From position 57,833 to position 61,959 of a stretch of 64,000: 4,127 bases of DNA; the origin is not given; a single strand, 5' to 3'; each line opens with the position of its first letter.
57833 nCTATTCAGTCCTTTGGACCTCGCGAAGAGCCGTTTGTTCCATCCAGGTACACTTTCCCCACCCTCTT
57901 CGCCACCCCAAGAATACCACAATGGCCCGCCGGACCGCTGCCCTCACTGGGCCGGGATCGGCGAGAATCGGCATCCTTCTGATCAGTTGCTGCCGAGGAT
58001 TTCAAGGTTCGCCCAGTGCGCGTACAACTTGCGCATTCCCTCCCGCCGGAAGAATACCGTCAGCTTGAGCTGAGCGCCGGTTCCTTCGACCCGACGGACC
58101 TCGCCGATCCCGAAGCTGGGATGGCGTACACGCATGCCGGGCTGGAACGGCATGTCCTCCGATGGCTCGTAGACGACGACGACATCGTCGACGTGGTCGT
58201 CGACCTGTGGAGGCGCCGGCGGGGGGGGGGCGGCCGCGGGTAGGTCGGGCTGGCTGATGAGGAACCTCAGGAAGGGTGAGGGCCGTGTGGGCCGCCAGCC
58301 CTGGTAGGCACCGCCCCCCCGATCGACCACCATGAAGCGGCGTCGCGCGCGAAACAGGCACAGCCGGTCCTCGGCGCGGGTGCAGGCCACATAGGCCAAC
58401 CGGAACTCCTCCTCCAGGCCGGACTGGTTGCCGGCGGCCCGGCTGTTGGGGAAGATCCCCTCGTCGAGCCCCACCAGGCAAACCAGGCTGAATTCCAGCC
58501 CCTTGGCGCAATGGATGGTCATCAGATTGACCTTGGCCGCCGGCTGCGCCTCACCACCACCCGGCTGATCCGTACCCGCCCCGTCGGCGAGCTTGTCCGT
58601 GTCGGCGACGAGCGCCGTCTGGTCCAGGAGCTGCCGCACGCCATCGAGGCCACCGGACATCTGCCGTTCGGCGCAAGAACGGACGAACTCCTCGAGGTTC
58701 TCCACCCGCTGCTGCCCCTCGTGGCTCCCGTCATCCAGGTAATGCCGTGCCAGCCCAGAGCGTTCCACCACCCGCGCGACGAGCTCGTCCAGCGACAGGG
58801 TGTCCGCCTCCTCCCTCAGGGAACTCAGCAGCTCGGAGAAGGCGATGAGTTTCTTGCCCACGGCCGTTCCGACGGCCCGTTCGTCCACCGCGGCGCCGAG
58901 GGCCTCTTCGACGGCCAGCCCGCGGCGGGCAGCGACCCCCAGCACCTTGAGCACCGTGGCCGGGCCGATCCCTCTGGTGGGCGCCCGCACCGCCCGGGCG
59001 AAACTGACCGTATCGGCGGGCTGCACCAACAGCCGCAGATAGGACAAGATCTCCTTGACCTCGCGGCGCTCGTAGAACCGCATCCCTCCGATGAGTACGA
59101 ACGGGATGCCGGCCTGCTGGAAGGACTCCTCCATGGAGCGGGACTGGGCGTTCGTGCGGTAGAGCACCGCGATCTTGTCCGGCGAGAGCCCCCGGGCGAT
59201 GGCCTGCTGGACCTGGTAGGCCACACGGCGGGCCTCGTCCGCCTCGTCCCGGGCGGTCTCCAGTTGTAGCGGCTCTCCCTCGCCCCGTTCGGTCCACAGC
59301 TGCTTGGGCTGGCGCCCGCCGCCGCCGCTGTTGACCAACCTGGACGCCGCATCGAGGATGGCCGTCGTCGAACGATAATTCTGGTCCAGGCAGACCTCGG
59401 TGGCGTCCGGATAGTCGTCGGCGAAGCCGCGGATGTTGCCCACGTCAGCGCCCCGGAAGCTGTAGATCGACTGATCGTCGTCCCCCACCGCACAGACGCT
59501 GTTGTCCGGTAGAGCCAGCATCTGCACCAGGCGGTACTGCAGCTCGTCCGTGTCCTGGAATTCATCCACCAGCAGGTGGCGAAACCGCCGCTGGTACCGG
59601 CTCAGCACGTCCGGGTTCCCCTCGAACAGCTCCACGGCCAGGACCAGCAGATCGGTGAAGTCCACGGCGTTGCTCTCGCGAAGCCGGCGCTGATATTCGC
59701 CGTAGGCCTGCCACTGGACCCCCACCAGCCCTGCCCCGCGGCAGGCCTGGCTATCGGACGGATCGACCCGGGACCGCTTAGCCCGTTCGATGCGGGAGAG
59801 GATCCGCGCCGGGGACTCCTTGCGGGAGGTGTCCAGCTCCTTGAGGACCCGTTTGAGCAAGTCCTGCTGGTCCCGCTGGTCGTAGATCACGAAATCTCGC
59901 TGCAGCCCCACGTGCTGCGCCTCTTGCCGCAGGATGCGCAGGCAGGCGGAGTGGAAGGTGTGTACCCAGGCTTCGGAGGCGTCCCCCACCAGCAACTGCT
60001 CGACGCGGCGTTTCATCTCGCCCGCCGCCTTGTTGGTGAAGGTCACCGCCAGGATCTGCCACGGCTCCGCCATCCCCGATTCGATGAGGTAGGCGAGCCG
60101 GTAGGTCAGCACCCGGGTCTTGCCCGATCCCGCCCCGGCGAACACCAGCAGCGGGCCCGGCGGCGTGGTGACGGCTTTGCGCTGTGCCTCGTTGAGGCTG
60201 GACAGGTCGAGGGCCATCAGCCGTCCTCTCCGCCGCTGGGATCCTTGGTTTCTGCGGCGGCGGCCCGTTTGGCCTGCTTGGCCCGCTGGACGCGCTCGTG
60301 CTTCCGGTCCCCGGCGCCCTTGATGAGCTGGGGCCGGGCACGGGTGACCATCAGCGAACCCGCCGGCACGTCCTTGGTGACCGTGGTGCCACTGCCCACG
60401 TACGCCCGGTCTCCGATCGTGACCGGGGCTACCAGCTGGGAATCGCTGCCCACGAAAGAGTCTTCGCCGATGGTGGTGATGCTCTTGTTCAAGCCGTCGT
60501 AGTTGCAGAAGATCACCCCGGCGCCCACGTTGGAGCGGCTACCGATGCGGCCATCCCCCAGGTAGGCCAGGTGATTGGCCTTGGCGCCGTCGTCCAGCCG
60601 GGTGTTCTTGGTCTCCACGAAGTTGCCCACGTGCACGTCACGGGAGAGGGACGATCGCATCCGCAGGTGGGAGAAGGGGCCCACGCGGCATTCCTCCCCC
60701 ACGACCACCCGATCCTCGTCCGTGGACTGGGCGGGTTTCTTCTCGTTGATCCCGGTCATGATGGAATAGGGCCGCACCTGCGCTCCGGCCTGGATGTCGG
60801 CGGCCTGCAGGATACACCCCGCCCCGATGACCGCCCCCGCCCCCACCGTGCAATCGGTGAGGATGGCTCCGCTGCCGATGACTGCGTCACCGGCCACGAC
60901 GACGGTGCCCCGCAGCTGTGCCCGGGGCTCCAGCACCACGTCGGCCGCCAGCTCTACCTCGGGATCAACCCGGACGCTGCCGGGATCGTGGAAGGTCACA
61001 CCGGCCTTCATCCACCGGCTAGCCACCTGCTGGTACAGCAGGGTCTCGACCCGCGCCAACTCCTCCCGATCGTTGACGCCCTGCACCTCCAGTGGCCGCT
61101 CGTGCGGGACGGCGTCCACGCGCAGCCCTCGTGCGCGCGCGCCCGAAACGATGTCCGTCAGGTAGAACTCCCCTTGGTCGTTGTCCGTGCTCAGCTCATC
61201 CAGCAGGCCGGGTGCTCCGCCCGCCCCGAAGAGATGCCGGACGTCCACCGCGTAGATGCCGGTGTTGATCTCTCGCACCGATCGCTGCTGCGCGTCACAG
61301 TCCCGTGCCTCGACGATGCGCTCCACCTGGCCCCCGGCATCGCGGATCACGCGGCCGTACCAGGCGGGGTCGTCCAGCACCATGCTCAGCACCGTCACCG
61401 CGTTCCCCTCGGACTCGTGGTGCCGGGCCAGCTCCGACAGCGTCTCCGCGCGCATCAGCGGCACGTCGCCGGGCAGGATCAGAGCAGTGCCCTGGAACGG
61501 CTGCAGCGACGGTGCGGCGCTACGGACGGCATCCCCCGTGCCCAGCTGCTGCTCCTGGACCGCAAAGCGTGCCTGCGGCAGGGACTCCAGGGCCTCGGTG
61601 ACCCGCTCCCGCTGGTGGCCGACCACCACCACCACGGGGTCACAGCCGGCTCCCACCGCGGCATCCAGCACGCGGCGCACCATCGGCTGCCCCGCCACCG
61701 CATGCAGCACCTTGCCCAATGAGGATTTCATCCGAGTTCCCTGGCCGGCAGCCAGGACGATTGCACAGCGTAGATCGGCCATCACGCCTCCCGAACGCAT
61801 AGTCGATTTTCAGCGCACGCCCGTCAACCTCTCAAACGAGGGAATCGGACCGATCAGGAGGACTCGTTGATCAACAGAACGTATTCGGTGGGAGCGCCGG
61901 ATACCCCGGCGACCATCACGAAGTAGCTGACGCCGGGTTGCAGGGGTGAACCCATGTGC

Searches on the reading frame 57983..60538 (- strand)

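Call 68: search_protein_families(library=pfam, proteins=[window:57983-60538:-], max_evalue=0.0001)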
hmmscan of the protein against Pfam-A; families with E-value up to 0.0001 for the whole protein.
window:57983-60538:- (851 aa): 5 families
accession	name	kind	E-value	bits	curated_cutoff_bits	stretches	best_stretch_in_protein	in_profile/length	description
PF00580.27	UvrD-helicase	-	2.9e-89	299.8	23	1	115-377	1-271/271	UvrD/REP helicase N-terminal domain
PF13361.12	UvrD_C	-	1.1e-58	199.7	25.6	1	383-728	2-345/350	UvrD-like helicase C-terminal domain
PF13245.12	AAA_19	-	5.6e-24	85.3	25.1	1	119-362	1-134/134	AAA domain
PF21196.3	PcrA_UvrD_tudor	-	3.4e-07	30.4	23.9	1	801-843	2-44/48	PcrA/UvrD tudor domain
PF13604.12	AAA_30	-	8.8e-06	26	27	0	115-180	2-67/191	AAA domain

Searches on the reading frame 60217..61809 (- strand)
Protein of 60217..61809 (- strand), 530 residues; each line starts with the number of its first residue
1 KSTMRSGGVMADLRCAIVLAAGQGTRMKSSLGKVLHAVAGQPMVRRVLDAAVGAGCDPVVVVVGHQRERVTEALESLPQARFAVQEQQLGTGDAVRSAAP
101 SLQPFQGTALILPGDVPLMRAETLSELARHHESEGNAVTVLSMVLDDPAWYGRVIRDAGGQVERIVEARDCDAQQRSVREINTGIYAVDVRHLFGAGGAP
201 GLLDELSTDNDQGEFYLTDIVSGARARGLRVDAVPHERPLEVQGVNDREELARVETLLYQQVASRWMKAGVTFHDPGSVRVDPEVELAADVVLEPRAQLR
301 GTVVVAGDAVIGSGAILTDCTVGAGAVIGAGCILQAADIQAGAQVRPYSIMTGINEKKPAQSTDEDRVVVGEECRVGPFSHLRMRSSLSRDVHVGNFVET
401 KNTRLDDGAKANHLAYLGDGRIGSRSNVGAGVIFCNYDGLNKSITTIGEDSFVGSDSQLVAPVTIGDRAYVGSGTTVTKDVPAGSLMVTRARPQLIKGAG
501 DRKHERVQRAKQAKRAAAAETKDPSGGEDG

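Call 68: search_protein_families(library=pfam, proteins=[window:60217-61809:-], max_evalue=0.0001)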
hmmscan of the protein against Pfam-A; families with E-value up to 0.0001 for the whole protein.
window:60217-61809:- (530 aa): 6 families
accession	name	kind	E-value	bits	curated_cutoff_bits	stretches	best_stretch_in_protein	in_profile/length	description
PF12804.13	NTP_transf_3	-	2.2e-22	80.4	27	1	16-143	1-123/160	MobA-like NTP transferase domain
PF00132.30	Hexapep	-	3.2e-19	68.2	27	1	445-479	2-36/36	Bacterial transferase hexapeptide (six repeats)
PF00483.29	NTP_transferase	-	1e-15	58.4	21.2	1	16-168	2-163/245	Nucleotidyl transferase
PF25084.1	LbH_EIF2B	-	1.6e-09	38.2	54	0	288-346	7-65/105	EIF2B subunit epsilon LbH domain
PF01128.25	IspD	-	9.2e-09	35.8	27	1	15-147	2-132/221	2-C-methyl-D-erythritol 4-phosphate cytidylyltransferase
PF14602.12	Hexapep_2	-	5.9e-07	29.5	27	1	445-479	2-34/34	Hexapeptide repeat of succinyl-transferase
